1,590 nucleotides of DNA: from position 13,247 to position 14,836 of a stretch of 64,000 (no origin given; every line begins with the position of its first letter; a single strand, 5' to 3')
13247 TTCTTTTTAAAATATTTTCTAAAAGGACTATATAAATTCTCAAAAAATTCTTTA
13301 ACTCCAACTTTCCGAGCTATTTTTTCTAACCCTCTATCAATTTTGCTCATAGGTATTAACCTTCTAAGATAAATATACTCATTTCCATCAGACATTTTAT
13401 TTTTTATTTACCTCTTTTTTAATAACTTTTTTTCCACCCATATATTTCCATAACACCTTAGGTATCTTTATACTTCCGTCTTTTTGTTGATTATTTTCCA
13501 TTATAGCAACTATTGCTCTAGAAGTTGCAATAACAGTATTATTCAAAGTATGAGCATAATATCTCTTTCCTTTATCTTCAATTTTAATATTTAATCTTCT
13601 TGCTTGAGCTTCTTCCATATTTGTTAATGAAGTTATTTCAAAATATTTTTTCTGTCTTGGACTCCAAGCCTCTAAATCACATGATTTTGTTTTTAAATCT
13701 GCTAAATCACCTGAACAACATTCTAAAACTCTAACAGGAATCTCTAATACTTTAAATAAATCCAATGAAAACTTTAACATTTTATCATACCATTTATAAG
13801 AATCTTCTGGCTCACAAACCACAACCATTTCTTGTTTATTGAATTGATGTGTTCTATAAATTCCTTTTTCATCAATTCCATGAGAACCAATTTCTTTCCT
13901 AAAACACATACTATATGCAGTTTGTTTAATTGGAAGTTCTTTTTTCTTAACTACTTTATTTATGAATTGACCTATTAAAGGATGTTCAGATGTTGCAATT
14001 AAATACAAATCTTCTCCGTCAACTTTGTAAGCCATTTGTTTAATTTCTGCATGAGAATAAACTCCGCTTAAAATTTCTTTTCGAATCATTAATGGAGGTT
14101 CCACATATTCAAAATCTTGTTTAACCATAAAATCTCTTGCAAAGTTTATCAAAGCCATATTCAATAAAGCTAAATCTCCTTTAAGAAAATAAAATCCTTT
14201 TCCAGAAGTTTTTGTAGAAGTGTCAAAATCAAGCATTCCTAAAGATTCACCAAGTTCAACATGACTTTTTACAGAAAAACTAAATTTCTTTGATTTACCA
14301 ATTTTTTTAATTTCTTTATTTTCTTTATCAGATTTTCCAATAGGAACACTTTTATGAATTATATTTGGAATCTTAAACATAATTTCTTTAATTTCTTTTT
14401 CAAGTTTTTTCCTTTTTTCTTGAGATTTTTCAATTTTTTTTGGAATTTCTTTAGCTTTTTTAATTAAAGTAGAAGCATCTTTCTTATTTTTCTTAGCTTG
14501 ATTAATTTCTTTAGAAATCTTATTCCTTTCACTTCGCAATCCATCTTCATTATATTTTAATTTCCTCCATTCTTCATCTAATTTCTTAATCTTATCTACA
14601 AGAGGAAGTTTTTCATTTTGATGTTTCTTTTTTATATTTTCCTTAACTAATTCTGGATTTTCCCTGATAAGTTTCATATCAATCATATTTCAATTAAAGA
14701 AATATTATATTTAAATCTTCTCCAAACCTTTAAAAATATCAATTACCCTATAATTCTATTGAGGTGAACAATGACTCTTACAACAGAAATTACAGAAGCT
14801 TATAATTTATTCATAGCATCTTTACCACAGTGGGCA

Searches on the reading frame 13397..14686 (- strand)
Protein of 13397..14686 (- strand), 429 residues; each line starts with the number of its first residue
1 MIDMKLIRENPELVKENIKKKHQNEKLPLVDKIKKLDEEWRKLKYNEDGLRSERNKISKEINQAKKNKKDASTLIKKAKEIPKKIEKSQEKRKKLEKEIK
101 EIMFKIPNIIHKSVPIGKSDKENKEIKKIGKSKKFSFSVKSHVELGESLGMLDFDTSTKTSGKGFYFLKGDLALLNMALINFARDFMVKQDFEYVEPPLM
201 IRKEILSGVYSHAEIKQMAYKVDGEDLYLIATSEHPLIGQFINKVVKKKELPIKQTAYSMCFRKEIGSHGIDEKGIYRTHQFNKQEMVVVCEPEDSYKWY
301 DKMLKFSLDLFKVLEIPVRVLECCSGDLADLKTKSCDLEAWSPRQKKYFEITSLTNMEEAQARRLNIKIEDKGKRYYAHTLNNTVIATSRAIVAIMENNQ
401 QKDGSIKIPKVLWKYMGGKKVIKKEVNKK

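Call 9: search_protein_families(library=pfam, proteins=[window:13397-14686:-], max_evalue=0.01)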
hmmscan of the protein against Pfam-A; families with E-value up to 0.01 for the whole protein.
window:13397-14686:- (429 aa): 3 families
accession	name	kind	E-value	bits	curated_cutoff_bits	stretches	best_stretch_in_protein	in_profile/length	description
PF00587.30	tRNA-synt_2b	-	9.6e-32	110.9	29.3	1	224-399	8-179/179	tRNA synthetase class II core domain (G, H, P, S and T)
PF02403.27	Seryl_tRNA_N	-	3.1e-27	95.4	28.2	1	1-109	1-107/108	Seryl-tRNA synthetase N-terminal domain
PF01496.24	V_ATPase_I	-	0.0066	14.9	30.7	1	19-126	15-125/815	V-type ATPase 116kDa subunit family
